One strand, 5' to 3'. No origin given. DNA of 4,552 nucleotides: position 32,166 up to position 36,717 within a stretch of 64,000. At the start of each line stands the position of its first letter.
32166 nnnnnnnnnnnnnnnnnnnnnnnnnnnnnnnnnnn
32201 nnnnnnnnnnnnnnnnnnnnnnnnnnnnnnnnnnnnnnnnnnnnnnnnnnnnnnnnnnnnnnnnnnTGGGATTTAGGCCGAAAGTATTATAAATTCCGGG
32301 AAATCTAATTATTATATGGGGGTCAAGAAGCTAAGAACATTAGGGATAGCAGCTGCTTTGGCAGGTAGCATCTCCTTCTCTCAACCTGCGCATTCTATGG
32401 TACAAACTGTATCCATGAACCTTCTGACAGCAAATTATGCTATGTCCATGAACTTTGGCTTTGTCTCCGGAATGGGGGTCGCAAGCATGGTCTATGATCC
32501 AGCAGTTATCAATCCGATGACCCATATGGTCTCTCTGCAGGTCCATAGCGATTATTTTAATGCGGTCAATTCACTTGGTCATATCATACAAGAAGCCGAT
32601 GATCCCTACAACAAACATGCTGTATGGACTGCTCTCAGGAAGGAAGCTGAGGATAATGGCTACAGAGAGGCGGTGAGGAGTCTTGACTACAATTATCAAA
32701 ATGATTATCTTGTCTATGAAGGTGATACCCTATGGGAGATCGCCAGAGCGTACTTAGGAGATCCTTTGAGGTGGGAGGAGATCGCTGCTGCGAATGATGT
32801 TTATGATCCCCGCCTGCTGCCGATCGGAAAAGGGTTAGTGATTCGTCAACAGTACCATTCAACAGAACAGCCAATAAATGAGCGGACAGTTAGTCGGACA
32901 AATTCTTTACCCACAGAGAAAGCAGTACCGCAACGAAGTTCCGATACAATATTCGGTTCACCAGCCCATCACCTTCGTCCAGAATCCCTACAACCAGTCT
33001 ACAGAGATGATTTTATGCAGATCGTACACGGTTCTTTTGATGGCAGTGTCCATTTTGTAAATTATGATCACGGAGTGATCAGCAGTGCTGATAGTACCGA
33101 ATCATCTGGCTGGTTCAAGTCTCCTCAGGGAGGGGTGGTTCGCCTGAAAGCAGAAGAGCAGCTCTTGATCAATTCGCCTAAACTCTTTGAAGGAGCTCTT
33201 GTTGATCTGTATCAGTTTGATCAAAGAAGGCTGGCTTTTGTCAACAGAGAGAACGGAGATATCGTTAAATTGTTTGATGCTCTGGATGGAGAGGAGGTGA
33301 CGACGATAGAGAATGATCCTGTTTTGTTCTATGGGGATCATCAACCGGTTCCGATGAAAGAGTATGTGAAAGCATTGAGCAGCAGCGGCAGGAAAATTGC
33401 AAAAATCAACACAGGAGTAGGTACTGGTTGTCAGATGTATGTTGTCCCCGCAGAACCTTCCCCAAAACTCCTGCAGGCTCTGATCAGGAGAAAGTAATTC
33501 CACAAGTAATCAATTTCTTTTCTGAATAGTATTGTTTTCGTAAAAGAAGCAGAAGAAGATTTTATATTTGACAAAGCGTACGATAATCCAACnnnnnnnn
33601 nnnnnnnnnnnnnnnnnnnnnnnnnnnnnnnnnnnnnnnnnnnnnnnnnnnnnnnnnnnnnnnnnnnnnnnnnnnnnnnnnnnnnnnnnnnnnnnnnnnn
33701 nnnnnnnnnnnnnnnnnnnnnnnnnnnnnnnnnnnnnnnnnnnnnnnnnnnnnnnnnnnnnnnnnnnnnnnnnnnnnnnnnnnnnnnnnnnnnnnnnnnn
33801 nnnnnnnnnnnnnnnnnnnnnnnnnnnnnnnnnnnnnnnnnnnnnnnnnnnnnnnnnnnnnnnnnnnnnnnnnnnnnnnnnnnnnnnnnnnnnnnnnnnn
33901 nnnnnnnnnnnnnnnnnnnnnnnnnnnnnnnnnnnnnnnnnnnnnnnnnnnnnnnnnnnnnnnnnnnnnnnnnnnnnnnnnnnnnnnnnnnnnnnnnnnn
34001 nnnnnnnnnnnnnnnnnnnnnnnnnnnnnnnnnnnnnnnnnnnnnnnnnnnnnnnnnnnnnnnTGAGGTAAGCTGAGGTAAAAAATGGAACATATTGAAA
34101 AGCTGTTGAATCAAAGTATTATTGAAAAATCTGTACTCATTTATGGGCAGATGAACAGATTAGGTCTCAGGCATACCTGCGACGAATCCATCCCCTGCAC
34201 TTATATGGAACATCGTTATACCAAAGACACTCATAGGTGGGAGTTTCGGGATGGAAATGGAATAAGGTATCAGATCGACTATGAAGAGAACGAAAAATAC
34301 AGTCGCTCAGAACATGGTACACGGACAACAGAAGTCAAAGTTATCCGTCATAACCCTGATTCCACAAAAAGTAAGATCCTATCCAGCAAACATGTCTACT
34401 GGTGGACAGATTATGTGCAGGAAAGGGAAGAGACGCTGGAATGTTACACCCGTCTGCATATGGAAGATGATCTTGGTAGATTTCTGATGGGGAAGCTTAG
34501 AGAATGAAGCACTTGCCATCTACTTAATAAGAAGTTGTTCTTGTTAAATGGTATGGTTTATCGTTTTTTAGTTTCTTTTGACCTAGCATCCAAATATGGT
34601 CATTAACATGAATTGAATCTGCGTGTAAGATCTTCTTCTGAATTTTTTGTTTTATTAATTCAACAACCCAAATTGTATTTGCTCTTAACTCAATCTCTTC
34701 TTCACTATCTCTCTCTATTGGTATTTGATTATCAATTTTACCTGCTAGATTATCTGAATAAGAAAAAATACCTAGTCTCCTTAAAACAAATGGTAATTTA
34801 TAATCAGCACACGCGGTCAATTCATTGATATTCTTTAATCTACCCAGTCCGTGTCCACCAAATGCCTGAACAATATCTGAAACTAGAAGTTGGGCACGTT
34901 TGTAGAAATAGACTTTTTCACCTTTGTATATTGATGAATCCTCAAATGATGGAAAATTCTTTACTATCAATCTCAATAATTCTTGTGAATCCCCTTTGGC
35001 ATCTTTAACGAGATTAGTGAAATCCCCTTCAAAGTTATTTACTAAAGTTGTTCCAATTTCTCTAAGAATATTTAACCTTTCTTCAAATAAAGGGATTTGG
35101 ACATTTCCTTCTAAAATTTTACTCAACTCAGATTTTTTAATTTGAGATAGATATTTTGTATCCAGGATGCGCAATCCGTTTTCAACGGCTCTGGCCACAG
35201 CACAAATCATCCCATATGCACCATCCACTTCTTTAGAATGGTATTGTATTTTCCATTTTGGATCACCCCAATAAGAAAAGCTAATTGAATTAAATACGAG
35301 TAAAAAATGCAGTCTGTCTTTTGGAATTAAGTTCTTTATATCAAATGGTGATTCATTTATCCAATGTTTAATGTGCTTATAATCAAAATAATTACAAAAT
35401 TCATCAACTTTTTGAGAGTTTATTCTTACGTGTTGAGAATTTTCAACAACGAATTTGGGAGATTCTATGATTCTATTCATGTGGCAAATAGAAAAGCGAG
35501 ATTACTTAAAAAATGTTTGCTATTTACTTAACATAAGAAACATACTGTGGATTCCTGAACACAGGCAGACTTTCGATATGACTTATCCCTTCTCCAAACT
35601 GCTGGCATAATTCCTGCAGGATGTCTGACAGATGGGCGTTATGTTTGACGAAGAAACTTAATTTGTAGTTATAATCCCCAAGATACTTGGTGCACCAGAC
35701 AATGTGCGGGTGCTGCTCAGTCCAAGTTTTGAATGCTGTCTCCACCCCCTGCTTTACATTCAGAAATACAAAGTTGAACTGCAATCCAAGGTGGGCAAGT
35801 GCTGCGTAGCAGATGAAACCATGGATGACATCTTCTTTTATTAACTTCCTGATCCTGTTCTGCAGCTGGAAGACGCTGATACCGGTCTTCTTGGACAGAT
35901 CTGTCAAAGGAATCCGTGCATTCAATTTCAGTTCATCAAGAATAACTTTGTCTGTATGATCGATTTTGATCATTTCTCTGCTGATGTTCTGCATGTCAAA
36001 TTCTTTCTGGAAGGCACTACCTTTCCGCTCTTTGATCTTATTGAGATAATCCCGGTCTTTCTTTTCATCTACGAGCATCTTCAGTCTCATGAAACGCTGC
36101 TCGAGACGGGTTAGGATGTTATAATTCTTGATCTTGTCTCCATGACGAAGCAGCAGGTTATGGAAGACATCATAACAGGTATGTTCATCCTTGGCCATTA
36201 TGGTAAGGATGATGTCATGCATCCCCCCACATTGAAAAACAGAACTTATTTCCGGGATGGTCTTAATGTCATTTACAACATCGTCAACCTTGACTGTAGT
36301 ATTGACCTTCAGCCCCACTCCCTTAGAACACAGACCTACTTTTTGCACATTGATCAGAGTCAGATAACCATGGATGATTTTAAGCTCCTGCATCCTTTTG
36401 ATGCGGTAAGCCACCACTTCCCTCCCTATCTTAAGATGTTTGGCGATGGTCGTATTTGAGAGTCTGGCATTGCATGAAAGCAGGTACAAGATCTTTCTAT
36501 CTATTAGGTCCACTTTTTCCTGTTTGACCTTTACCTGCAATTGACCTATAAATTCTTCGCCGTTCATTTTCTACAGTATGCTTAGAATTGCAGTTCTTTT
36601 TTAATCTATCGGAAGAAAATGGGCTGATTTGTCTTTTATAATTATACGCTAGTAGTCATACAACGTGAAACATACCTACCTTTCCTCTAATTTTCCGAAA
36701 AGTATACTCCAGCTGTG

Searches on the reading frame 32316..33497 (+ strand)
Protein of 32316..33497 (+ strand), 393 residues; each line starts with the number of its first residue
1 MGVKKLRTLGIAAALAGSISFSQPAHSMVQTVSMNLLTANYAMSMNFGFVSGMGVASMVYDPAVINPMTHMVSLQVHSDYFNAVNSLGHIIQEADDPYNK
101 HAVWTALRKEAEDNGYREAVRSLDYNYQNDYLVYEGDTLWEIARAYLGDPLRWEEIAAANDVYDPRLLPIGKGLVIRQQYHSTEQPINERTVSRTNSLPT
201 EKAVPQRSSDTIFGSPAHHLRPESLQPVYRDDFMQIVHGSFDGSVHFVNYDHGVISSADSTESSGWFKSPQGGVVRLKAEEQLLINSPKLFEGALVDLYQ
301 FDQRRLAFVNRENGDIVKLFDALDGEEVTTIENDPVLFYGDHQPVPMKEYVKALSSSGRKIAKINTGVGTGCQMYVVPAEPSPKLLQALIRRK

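Call 40: search_protein_families(library=pfam, proteins=[window:32316-33497:+], max_evalue=0.0001)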
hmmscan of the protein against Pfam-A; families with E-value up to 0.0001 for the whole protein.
window:32316-33497:+ (393 aa): 1 family
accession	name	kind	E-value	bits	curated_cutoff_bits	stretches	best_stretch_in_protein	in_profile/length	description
PF01476.26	LysM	-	1.7e-07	31.5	20.9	1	131-176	1-42/43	LysM domain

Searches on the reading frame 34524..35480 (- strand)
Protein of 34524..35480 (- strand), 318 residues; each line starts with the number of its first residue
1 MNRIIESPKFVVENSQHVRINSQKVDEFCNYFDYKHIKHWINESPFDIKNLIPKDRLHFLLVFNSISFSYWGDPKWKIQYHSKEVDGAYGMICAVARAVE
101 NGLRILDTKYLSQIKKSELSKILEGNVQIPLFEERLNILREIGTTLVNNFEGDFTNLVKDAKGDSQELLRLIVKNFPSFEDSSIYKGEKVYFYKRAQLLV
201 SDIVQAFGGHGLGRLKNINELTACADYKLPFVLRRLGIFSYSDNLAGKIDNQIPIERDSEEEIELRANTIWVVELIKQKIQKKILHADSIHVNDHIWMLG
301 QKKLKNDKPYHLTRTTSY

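Call 41: search_protein_families(library=pfam, proteins=[window:34524-35480:-], max_evalue=0.0001)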
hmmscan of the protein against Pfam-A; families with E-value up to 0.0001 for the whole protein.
window:34524-35480:- (318 aa): 1 family
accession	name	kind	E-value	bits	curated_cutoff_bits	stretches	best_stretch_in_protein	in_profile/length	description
PF10343.14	Q_salvage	-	3.5e-76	256.9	25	1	54-317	8-284/285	Queuosine salvage protein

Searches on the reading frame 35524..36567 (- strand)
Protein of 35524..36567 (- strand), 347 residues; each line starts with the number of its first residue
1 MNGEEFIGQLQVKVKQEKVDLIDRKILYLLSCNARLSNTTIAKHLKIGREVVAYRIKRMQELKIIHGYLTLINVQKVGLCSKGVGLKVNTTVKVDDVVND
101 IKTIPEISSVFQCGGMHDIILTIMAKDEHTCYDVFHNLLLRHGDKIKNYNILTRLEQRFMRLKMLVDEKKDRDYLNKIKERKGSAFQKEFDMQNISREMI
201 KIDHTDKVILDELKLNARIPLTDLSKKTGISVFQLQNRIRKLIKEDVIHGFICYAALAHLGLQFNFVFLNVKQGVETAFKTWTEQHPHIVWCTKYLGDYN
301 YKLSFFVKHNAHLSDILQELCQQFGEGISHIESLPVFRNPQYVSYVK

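Call 27: find_related_loci(query=window:35524-36567:-, collection=genome_contigs, flank=10000)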
Query window:35524-36567:- (347 aa) in genome_contigs; peptide patterns used: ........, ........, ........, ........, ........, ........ (x = any residue, [..] = any of these).
263 stretches matched a pattern, but none encodes a relative of the query by tblastn (E <= 1e-3).

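Call 29: find_related_loci(query=A2, collection=genome_contigs, flank=10000)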
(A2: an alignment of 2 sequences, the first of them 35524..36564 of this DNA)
Query A2 (346 aa) in genome_contigs; peptide patterns used: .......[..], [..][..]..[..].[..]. (x = any residue, [..] = any of these).
89 stretches matched a pattern; 13 encode a relative of the query (tblastn E <= 1e-3); 13 distinct loci.
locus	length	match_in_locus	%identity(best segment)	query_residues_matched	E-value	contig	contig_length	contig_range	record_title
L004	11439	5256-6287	35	4-341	3e-60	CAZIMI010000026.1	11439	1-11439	MAG TPA_asm: uncultured Methanosarcinales archaeon isolate SRP077602_co6_348 genome assembly, contig: NODE_8778_length_1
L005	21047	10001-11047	38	4-346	2e-57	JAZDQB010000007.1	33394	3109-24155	MAG: Candidatus Woesearchaeota archaeon isolate MEGAHIT-group-0.97 k141_218630, whole genome shotgun sequence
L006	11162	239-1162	28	8-329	3e-26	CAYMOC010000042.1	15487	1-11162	MAG TPA_asm: uncultured Thermoplasmatales archaeon isolate SRP332253_co1_209 genome assembly, contig: NODE_6375_length_1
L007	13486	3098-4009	27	14-329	2e-25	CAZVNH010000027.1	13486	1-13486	MAG TPA_asm: uncultured Thermoplasmatales archaeon isolate binchicken_co338_5 genome assembly, contig: NODE_1079_length_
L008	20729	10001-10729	31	8-262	1e-25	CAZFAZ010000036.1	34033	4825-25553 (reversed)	MAG TPA_asm: uncultured Thermoplasmatales archaeon isolate SRP067234_co1_271 genome assembly, contig: k99_740259, whole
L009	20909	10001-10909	27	14-329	4e-24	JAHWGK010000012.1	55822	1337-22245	MAG: Thermoplasmata archaeon isolate Hel238.bin54 NODE_12_length_55822_cov_16.078985, whole genome shotgun sequence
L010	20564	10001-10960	27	9-338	4e-24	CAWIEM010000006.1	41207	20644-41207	MAG: uncultured Thermoplasmata archaeon isolate MFD00709.bin.2.100 genome assembly, contig: contig_131870, whole genome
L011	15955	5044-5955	25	14-331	2e-23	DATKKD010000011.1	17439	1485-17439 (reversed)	MAG TPA_asm: Thermoplasmatota archaeon isolate SMAG_U14648 k141_1899520, whole genome shotgun sequence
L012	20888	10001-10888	29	22-319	6e-23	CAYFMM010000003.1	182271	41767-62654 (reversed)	MAG TPA_asm: uncultured Methanosarcinales archaeon isolate ERP019367_co1_44 genome assembly, contig: NODE_107_length_182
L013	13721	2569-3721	33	17-262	2e-22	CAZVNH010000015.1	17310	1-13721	MAG TPA_asm: uncultured Thermoplasmatales archaeon isolate binchicken_co338_5 genome assembly, contig: NODE_711_length_1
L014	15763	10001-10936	26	14-335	2e-21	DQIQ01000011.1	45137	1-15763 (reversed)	MAG TPA_asm: Thermoplasmata archaeon isolate 3300003432D scaffold_10, whole genome shotgun sequence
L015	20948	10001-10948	23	14-340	4e-16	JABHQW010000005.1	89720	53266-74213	MAG: Candidatus Woesearchaeota archaeon isolate SI039_bin115 k141_912654, whole genome shotgun sequence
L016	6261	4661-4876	39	8-77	3e-9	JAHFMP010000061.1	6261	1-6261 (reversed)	MAG: Candidatus Woesearchaeota archaeon isolate nzgw46 NODE_23002_length_6262_cov_2.217554, whole genome shotgun sequenc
